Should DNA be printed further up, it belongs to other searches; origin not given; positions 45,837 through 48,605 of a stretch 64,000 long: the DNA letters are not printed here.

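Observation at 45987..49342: Exported CocE/NonD-type serine hydrolase fused through one TM helix to an ABC ATPase, with an ABC-2 permease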

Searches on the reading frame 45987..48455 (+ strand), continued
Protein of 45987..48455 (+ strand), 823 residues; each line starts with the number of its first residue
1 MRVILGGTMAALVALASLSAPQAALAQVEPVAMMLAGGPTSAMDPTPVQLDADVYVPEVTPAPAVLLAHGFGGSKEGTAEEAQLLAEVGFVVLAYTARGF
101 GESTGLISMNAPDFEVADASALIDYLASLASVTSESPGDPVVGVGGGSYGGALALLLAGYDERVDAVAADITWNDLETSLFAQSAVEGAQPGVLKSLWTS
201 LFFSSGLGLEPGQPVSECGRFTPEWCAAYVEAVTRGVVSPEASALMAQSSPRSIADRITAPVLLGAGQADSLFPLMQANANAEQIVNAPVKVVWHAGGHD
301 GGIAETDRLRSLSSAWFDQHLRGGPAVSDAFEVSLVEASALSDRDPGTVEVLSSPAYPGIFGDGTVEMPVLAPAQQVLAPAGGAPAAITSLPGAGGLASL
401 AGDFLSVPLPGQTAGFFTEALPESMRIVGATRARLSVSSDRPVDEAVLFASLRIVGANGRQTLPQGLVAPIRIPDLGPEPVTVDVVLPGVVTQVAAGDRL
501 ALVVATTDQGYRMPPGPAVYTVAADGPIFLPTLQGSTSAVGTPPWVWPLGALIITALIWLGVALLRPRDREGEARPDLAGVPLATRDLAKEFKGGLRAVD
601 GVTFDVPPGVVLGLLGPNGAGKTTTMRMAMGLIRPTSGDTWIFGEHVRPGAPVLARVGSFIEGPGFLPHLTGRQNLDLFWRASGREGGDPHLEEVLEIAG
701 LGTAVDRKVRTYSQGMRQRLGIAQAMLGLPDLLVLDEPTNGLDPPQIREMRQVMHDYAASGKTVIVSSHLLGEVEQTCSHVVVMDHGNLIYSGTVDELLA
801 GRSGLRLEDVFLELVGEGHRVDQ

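Call 5: find_homologous_proteins(query=window:45987-48455:+, max_evalue=1e-10)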
Query window:45987-48455:+ (823 aa): 5415 proteins with E <= 1e-10 among 8000 candidates; the best 120 are listed.
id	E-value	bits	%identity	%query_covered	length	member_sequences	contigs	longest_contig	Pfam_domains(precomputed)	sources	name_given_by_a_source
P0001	0.0e+0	1799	100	100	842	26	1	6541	PF02129.25,PF08530.17,PF01738.25,PF00005.34,PF00561.27,PF12146.16,PF13304.13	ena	-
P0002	0.0e+0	1741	96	100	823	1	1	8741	PF02129.25,PF08530.17,PF01738.25,PF00005.34,PF00561.27,PF12146.16,PF13304.13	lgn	-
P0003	0.0e+0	1739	96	100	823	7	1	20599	PF02129.25,PF08530.17,PF01738.25,PF00005.34,PF00561.27,PF12146.16,PF13304.13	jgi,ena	jgi:ABC-2 type transport system ATP-binding protein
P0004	0.0e+0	1684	96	96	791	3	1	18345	PF02129.25,PF08530.17,PF01738.25,PF00005.34,PF00561.27,PF12146.16,PF13304.13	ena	-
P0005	0.0e+0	1641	90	100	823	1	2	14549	PF02129.25,PF08530.17,PF01738.25,PF00005.34,PF00561.27,PF12146.16,PF13304.13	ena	-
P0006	0.0e+0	1633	89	100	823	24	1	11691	PF02129.25,PF00326.28,PF08530.17,PF01738.25,PF00005.34,PF00561.27,PF12146.16,PF13304.13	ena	-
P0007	0.0e+0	1628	90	100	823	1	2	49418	PF02129.25,PF00326.28,PF08530.17,PF01738.25,PF00005.34,PF00561.27,PF12146.16,PF13304.13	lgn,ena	-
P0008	0.0e+0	1626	89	100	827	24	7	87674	PF02129.25,PF08530.17,PF01738.25,PF00005.34,PF00561.27,PF12146.16,PF13304.13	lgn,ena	-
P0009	0.0e+0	1626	89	100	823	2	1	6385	PF02129.25,PF00326.28,PF08530.17,PF01738.25,PF00005.34,PF00561.27,PF12146.16,PF13304.13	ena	-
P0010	0.0e+0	1626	89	100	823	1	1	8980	PF02129.25,PF08530.17,PF01738.25,PF00005.34,PF00561.27,PF12146.16,PF13304.13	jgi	jgi:ABC-2 type transport system ATP-binding protein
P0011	0.0e+0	1624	89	100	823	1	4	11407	PF02129.25,PF00326.28,PF08530.17,PF01738.25,PF00005.34,PF00561.27,PF12146.16,PF13304.13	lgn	-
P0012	0.0e+0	1623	88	100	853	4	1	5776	PF02129.25,PF00326.28,PF08530.17,PF01738.25,PF00005.34,PF00561.27,PF12146.16,PF13304.13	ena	-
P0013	0.0e+0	1621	88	100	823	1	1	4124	PF02129.25,PF00326.28,PF08530.17,PF01738.25,PF00005.34,PF00561.27,PF12146.16,PF13304.13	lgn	-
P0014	0.0e+0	1619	88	100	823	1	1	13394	PF02129.25,PF00326.28,PF08530.17,PF01738.25,PF00005.34,PF00561.27,PF12146.16,PF13304.13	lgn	-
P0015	0.0e+0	1617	88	100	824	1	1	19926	PF02129.25,PF08530.17,PF01738.25,PF00005.34,PF00561.27,PF12146.16,PF13304.13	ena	-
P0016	0.0e+0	1617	88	100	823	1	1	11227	PF02129.25,PF08530.17,PF01738.25,PF00005.34,PF00561.27,PF12146.16,PF13304.13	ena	-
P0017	0.0e+0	1615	88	100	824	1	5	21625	PF02129.25,PF08530.17,PF01738.25,PF00005.34,PF00561.27,PF12146.16,PF13304.13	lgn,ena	-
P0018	0.0e+0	1615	88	100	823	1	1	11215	PF02129.25,PF08530.17,PF01738.25,PF00005.34,PF00561.27,PF12146.16,PF13304.13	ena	-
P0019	0.0e+0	1615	88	100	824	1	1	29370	PF02129.25,PF08530.17,PF01738.25,PF00005.34,PF00561.27,PF12146.16,PF13304.13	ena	-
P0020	0.0e+0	1615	88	100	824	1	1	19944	PF02129.25,PF08530.17,PF01738.25,PF00005.34,PF00561.27,PF12146.16,PF13304.13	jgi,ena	-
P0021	0.0e+0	1613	88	100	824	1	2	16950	PF02129.25,PF08530.17,PF01738.25,PF00005.34,PF00561.27,PF12146.16,PF13304.13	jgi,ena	-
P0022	0.0e+0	1612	88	100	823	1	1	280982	PF02129.25,PF00326.28,PF08530.17,PF01738.25,PF00005.34,PF00561.27,PF12146.16,PF13304.13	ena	-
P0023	0.0e+0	1612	88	100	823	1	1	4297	PF02129.25,PF08530.17,PF01738.25,PF00005.34,PF00561.27,PF12146.16,PF13304.13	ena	-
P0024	0.0e+0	1606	88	100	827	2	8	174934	PF02129.25,PF08530.17,PF01738.25,PF00005.34,PF00561.27,PF12146.16,PF13304.13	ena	-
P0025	0.0e+0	1603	89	100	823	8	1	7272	PF02129.25,PF08530.17,PF01738.25,PF00005.34,PF00561.27,PF12146.16,PF13304.13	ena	-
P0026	0.0e+0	1590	87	100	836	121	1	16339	PF02129.25,PF00326.28,PF08530.17,PF01738.25,PF00005.34,PF00561.27,PF12146.16,PF13304.13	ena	-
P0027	0.0e+0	1587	87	100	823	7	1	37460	PF02129.25,PF08530.17,PF01738.25,PF00005.34,PF00561.27,PF12146.16,PF13304.13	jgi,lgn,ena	-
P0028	0.0e+0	1583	89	96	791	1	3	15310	PF02129.25,PF08530.17,PF01738.25,PF00005.34,PF00561.27,PF12146.16,PF13304.13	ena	-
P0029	0.0e+0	1580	89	96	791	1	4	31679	PF02129.25,PF08530.17,PF01738.25,PF00005.34,PF00561.27,PF12146.16,PF13304.13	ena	-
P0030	0.0e+0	1577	89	96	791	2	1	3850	PF02129.25,PF00326.28,PF08530.17,PF01738.25,PF00005.34,PF00561.27,PF12146.16,PF13304.13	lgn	-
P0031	0.0e+0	1574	89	96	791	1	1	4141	PF02129.25,PF08530.17,PF01738.25,PF00005.34,PF00561.27,PF12146.16,PF13304.13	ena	-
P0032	0.0e+0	1573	89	96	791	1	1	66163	PF02129.25,PF08530.17,PF01738.25,PF00005.34,PF00561.27,PF12146.16,PF13304.13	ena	-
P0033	0.0e+0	1546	84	100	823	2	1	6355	PF02129.25,PF08530.17,PF01738.25,PF00005.34,PF00561.27,PF12146.16,PF13304.13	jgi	jgi:ABC-2 type transport system ATP-binding protein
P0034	0.0e+0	1542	84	100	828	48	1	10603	PF02129.25,PF08530.17,PF01738.25,PF00005.34,PF00561.27,PF12146.16,PF13304.13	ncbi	ncbi:MAG: alpha/beta fold hydrolase [Candidatus Nanopelagicales bacterium]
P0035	0.0e+0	1541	87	96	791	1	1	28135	PF02129.25,PF08530.17,PF01738.25,PF00005.34,PF00561.27,PF12146.16,PF13304.13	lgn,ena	-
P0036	0.0e+0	1540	84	100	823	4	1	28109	PF02129.25,PF00326.28,PF08530.17,PF01738.25,PF00005.34,PF00561.27,PF12146.16,PF13304.13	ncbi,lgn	-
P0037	0.0e+0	1538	86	98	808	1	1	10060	PF02129.25,PF00326.28,PF08530.17,PF01738.25,PF00005.34,PF00561.27,PF12146.16,PF13304.13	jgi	jgi:ABC-2 type transport system ATP-binding protein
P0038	0.0e+0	1536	86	98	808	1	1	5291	PF02129.25,PF00326.28,PF08530.17,PF01738.25,PF00005.34,PF00561.27,PF12146.16,PF13304.13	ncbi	-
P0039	0.0e+0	1536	89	94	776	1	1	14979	PF02129.25,PF00326.28,PF08530.17,PF01738.25,PF00005.34,PF00561.27,PF12146.16,PF13304.13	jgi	jgi:ABC-2 type transport system ATP-binding protein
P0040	0.0e+0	1535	85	98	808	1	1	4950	PF02129.25,PF00326.28,PF08530.17,PF01738.25,PF00005.34,PF00561.27,PF12146.16,PF13304.13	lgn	-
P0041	0.0e+0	1534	85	98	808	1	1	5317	PF02129.25,PF00326.28,PF08530.17,PF01738.25,PF00005.34,PF00561.27,PF12146.16,PF13304.13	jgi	jgi:ABC-2 type transport system ATP-binding protein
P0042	0.0e+0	1534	85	98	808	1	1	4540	PF02129.25,PF00326.28,PF08530.17,PF01738.25,PF00005.34,PF00561.27,PF12146.16,PF13304.13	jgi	jgi:ABC-2 type transport system ATP-binding protein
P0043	0.0e+0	1534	84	100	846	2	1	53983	PF02129.25,PF08530.17,PF01738.25,PF00005.34,PF00561.27,PF12146.16,PF13304.13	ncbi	-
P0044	0.0e+0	1532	85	98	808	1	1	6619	PF02129.25,PF00326.28,PF08530.17,PF01738.25,PF00005.34,PF00561.27,PF12146.16,PF13304.13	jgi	-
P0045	0.0e+0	1530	85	98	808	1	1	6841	PF02129.25,PF00326.28,PF08530.17,PF01738.25,PF00005.34,PF00561.27,PF12146.16,PF13304.13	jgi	jgi:ABC-2 type transport system ATP-binding protein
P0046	0.0e+0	1530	85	98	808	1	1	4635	PF02129.25,PF00326.28,PF08530.17,PF01738.25,PF00005.34,PF00561.27,PF12146.16,PF13304.13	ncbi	-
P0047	0.0e+0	1530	85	98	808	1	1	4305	PF02129.25,PF00326.28,PF08530.17,PF01738.25,PF00005.34,PF00561.27,PF12146.16,PF13304.13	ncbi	-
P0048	0.0e+0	1528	85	98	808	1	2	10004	PF02129.25,PF00326.28,PF08530.17,PF01738.25,PF00005.34,PF00561.27,PF12146.16,PF13304.13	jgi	jgi:ABC-2 type transport system ATP-binding protein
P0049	0.0e+0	1526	85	98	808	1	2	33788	PF02129.25,PF00326.28,PF08530.17,PF01738.25,PF00005.34,PF00561.27,PF12146.16,PF13304.13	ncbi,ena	ncbi:MAG: alpha/beta fold hydrolase [Candidatus Nanopelagicales bacterium]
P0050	0.0e+0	1523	84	99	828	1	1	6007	PF02129.25,PF00326.28,PF08530.17,PF01738.25,PF00005.34,PF00561.27,PF12146.16,PF13304.13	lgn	-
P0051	0.0e+0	1521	83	100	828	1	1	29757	PF02129.25,PF00326.28,PF08530.17,PF01738.25,PF00005.34,PF00561.27,PF12146.16,PF13304.13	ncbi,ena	-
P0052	0.0e+0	1520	86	96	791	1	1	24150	PF02129.25,PF00326.28,PF08530.17,PF01738.25,PF00005.34,PF00561.27,PF12146.16,PF13304.13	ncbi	-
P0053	0.0e+0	1519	86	96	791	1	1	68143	PF02129.25,PF00326.28,PF08530.17,PF01738.25,PF00005.34,PF00561.27,PF12146.16,PF13304.13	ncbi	-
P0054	0.0e+0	1517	86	96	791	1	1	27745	PF02129.25,PF00326.28,PF08530.17,PF01738.25,PF00005.34,PF00561.27,PF12146.16,PF13304.13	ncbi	-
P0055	0.0e+0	1515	85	96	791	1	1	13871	PF02129.25,PF00326.28,PF08530.17,PF01738.25,PF00005.34,PF00561.27,PF12146.16,PF13304.13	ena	-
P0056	0.0e+0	1515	86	96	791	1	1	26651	PF02129.25,PF00326.28,PF08530.17,PF01738.25,PF00005.34,PF00561.27,PF12146.16,PF13304.13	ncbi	-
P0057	0.0e+0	1514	86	96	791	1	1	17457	PF02129.25,PF00326.28,PF08530.17,PF01738.25,PF00005.34,PF00561.27,PF12146.16,PF13304.13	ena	-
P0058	0.0e+0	1513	85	96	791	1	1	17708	PF02129.25,PF00326.28,PF08530.17,PF01738.25,PF00005.34,PF00561.27,PF12146.16,PF13304.13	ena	-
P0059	0.0e+0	1512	85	96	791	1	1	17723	PF02129.25,PF00326.28,PF08530.17,PF01738.25,PF00005.34,PF00561.27,PF12146.16,PF13304.13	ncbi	-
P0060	0.0e+0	1512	82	100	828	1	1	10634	PF02129.25,PF00326.28,PF08530.17,PF01738.25,PF00005.34,PF00561.27,PF12146.16,PF13304.13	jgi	jgi:ABC-2 type transport system ATP-binding protein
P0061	0.0e+0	1511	85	96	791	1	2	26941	PF02129.25,PF00326.28,PF08530.17,PF01738.25,PF00005.34,PF00561.27,PF12146.16,PF13304.13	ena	-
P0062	0.0e+0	1434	82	96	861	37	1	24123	PF02129.25,PF08530.17,PF01738.25,PF00005.34,PF00561.27,PF12146.16,PF13304.13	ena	-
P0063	0.0e+0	1426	89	87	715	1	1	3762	PF02129.25,PF08530.17,PF00005.34,PF13304.13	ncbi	-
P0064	0.0e+0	1406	78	98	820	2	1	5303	PF02129.25,PF08530.17,PF01738.25,PF00005.34,PF00561.27,PF12146.16,PF13304.13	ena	-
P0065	0.0e+0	1320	73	98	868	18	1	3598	PF02129.25,PF08530.17,PF01738.25,PF00005.34,PF00561.27,PF12146.16,PF13304.13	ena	-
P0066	0.0e+0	1303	71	100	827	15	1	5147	PF02129.25,PF08530.17,PF01738.25,PF00005.34,PF00561.27,PF12146.16,PF13304.13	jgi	jgi:ABC-2 type transport system ATP-binding protein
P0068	0.0e+0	1209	68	97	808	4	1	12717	PF02129.25,PF00326.28,PF08530.17,PF01738.25,PF00005.34,PF00561.27,PF12146.16,PF13304.13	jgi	jgi:ABC-2 type transport system ATP-binding protein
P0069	0.0e+0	1191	66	100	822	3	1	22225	PF02129.25,PF00326.28,PF08530.17,PF01738.25,PF00005.34,PF00561.27,PF12146.16,PF13304.13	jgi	jgi:ABC-2 type transport system ATP-binding protein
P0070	0.0e+0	1181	69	96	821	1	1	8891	PF02129.25,PF00326.28,PF08530.17,PF01738.25,PF00005.34,PF00561.27,PF12146.16,PF13304.13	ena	-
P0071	0.0e+0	1181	68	96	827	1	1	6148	PF02129.25,PF05448.19,PF08530.17,PF01738.25,PF00005.34,PF00561.27,PF12146.16,PF13304.13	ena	-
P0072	0.0e+0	1180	68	96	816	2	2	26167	PF02129.25,PF05448.19,PF08530.17,PF01738.25,PF00005.34,PF00561.27,PF12146.16,PF13304.13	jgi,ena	-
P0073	0.0e+0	1178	66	100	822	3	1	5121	PF02129.25,PF00326.28,PF08530.17,PF12697.14,PF01738.25,PF00005.34,PF00561.27,PF12146.16,PF13304.13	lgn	-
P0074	0.0e+0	1178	67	96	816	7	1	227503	PF02129.25,PF00326.28,PF05448.19,PF08530.17,PF01738.25,PF00005.34,PF00561.27,PF12146.16,PF13304.13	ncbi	-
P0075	0.0e+0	1176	66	100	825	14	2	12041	PF02129.25,PF00326.28,PF05448.19,PF08530.17,PF01738.25,PF00005.34,PF00561.27,PF12146.16,PF13304.13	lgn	-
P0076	0.0e+0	1172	66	99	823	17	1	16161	PF02129.25,PF00326.28,PF08530.17,PF01738.25,PF00005.34,PF00561.27,PF12146.16,PF13304.13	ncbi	-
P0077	0.0e+0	1171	65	100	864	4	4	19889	PF02129.25,PF00326.28,PF08530.17,PF01738.25,PF00005.34,PF00561.27,PF12146.16,PF13304.13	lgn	-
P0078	0.0e+0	1167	65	99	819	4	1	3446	PF02129.25,PF00326.28,PF08530.17,PF01738.25,PF00005.34,PF00561.27,PF12146.16,PF13304.13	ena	-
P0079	0.0e+0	1163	66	99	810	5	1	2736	PF02129.25,PF00326.28,PF05448.19,PF08530.17,PF01738.25,PF00005.34,PF00561.27,PF12146.16,PF13304.13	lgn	-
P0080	0.0e+0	1163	67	97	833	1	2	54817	PF02129.25,PF00326.28,PF05448.19,PF08530.17,PF12697.14,PF01738.25,PF00005.34,PF00561.27,PF12146.16,PF13304.13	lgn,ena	-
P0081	0.0e+0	1162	66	99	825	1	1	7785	PF02129.25,PF00326.28,PF08530.17,PF01738.25,PF00005.34,PF00561.27,PF12146.16,PF13304.13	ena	-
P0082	0.0e+0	1160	65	100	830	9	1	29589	PF02129.25,PF00326.28,PF05448.19,PF08530.17,PF12697.14,PF01738.25,PF00005.34,PF00561.27,PF12146.16,PF13304.13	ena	-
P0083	0.0e+0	1155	65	98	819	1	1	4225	PF02129.25,PF00326.28,PF08530.17,PF12697.14,PF01738.25,PF00005.34,PF00561.27,PF12146.16,PF13304.13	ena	-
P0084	0.0e+0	1151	65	97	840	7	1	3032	PF02129.25,PF00326.28,PF08530.17,PF12697.14,PF01738.25,PF00005.34,PF00561.27,PF12146.16,PF13304.13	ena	-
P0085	0.0e+0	1150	66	100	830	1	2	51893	PF02129.25,PF00326.28,PF05448.19,PF08530.17,PF01738.25,PF00005.34,PF00561.27,PF12146.16,PF20434.6,PF13304.13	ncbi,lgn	-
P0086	0.0e+0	1150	67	97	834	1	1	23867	PF02129.25,PF00326.28,PF08530.17,PF01738.25,PF00005.34,PF00561.27,PF12146.16,PF13304.13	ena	-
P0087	0.0e+0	1149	65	99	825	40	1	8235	PF02129.25,PF00326.28,PF12740.15,PF08530.17,PF12697.14,PF01738.25,PF00005.34,PF00561.27,PF12146.16,PF13304.13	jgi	-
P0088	0.0e+0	1145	66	100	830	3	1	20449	PF02129.25,PF00326.28,PF05448.19,PF08530.17,PF01738.25,PF00005.34,PF00561.27,PF12146.16,PF13304.13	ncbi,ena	-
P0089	0.0e+0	1136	65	99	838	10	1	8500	PF02129.25,PF00326.28,PF08530.17,PF01738.25,PF00005.34,PF00561.27,PF12146.16,PF13304.13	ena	-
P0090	0.0e+0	1133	67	96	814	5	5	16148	PF02129.25,PF00326.28,PF05448.19,PF08530.17,PF01738.25,PF00005.34,PF00561.27,PF12146.16,PF13304.13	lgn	-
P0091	0.0e+0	1132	66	96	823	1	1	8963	PF02129.25,PF00326.28,PF08530.17,PF12697.14,PF01738.25,PF00005.34,PF00561.27,PF12146.16,PF13304.13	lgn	-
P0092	0.0e+0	1132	64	96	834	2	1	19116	PF02129.25,PF00326.28,PF08530.17,PF12697.14,PF01738.25,PF00005.34,PF00561.27,PF12146.16,PF20434.6,PF13304.13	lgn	-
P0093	0.0e+0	1131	65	98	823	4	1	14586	PF02129.25,PF00326.28,PF08530.17,PF12697.14,PF01738.25,PF00005.34,PF00561.27,PF12146.16,PF13304.13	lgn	-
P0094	0.0e+0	1131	67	97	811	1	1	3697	PF02129.25,PF00326.28,PF08530.17,PF01738.25,PF00005.34,PF00561.27,PF12146.16,PF13304.13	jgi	jgi:ABC-2 type transport system ATP-binding protein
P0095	0.0e+0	1130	64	99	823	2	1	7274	PF02129.25,PF08530.17,PF12697.14,PF01738.25,PF00005.34,PF00561.27,PF12146.16,PF13304.13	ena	-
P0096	0.0e+0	1129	64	99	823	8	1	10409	PF02129.25,PF00326.28,PF08530.17,PF12697.14,PF01738.25,PF00005.34,PF00561.27,PF12146.16,PF13304.13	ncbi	-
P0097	0.0e+0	1128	65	96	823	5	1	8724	PF02129.25,PF00326.28,PF08530.17,PF12697.14,PF01738.25,PF00005.34,PF00561.27,PF12146.16,PF13304.13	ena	-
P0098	0.0e+0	1128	64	99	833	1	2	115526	PF02129.25,PF00326.28,PF08530.17,PF01738.25,PF00005.34,PF00561.27,PF12146.16,PF13304.13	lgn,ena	-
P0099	0.0e+0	1127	66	97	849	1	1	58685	PF02129.25,PF00326.28,PF08530.17,PF01738.25,PF00005.34,PF00561.27,PF12146.16,PF20434.6,PF13304.13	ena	-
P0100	0.0e+0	1127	63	99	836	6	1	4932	PF02129.25,PF00326.28,PF08530.17,PF12697.14,PF01738.25,PF00005.34,PF00561.27,PF12146.16,PF13304.13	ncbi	-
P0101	0.0e+0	1125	65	96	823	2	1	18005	PF02129.25,PF00326.28,PF08530.17,PF12697.14,PF01738.25,PF00005.34,PF00561.27,PF12146.16,PF13304.13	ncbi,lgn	-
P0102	0.0e+0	1125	64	100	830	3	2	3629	PF02129.25,PF00326.28,PF05448.19,PF08530.17,PF01738.25,PF00005.34,PF00561.27,PF12146.16,PF13304.13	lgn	-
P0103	0.0e+0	1124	66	96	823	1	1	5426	PF02129.25,PF00326.28,PF08530.17,PF12697.14,PF01738.25,PF00005.34,PF00561.27,PF12146.16,PF13304.13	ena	-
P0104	0.0e+0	1123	66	96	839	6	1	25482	PF02129.25,PF00326.28,PF08530.17,PF01738.25,PF00005.34,PF00561.27,PF12146.16,PF13304.13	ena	-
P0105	0.0e+0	1123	66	97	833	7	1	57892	PF02129.25,PF01738.25,PF00005.34,PF00561.27,PF12146.16,PF13304.13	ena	-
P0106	0.0e+0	1122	65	96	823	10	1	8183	PF02129.25,PF00326.28,PF08530.17,PF01738.25,PF00005.34,PF00561.27,PF12146.16,PF13304.13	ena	-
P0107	0.0e+0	1122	65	95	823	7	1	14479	PF02129.25,PF00326.28,PF08530.17,PF12697.14,PF01738.25,PF00005.34,PF00561.27,PF12146.16,PF13304.13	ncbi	ncbi:MAG: alpha/beta fold hydrolase [Candidatus Nanopelagicales bacterium]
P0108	0.0e+0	1122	64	98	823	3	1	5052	PF02129.25,PF08530.17,PF12697.14,PF01738.25,PF00005.34,PF00561.27,PF12146.16,PF13304.13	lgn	-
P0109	0.0e+0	1121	64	96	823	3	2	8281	PF02129.25,PF00326.28,PF08530.17,PF12697.14,PF01738.25,PF00005.34,PF00561.27,PF12146.16,PF13304.13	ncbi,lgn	-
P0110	0.0e+0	1120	65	100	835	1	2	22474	PF02129.25,PF00326.28,PF08530.17,PF01738.25,PF00005.34,PF00561.27,PF12146.16,PF13304.13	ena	-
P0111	0.0e+0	1120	64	96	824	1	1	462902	PF02129.25,PF00326.28,PF08530.17,PF12697.14,PF01738.25,PF00005.34,PF00561.27,PF12146.16,PF13304.13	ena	-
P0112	0.0e+0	1120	66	96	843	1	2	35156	PF02129.25,PF00326.28,PF08530.17,PF01738.25,PF00005.34,PF00561.27,PF12146.16,PF13304.13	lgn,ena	-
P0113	0.0e+0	1118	65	100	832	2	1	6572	PF02129.25,PF00326.28,PF08530.17,PF12697.14,PF01738.25,PF00005.34,PF00561.27,PF12146.16,PF13304.13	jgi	-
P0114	0.0e+0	1118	66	96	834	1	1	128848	PF02129.25,PF00326.28,PF08530.17,PF01738.25,PF00005.34,PF00561.27,PF12146.16,PF13304.13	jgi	jgi:ABC-2 type transport system ATP-binding protein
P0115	0.0e+0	1117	64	97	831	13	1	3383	PF02129.25,PF00326.28,PF08530.17,PF12697.14,PF01738.25,PF00005.34,PF00561.27,PF12146.16,PF13304.13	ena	-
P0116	0.0e+0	1116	64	98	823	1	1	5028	PF02129.25,PF08530.17,PF12697.14,PF01738.25,PF00005.34,PF00561.27,PF12146.16,PF13304.13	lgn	-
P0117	0.0e+0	1116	64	98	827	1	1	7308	PF02129.25,PF00326.28,PF08530.17,PF12697.14,PF01738.25,PF00005.34,PF00561.27,PF12146.16,PF13304.13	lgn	-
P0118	0.0e+0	1115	63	99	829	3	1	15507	PF02129.25,PF00326.28,PF08530.17,PF12697.14,PF01738.25,PF00005.34,PF00561.27,PF12146.16,PF13304.13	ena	-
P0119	0.0e+0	1114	66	99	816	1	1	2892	PF02129.25,PF00326.28,PF08530.17,PF01738.25,PF00005.34,PF00561.27,PF12146.16,PF13304.13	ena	-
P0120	0.0e+0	1112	64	99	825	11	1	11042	PF02129.25,PF00326.28,PF08530.17,PF12697.14,PF01738.25,PF00005.34,PF00561.27,PF12146.16,PF13304.13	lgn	-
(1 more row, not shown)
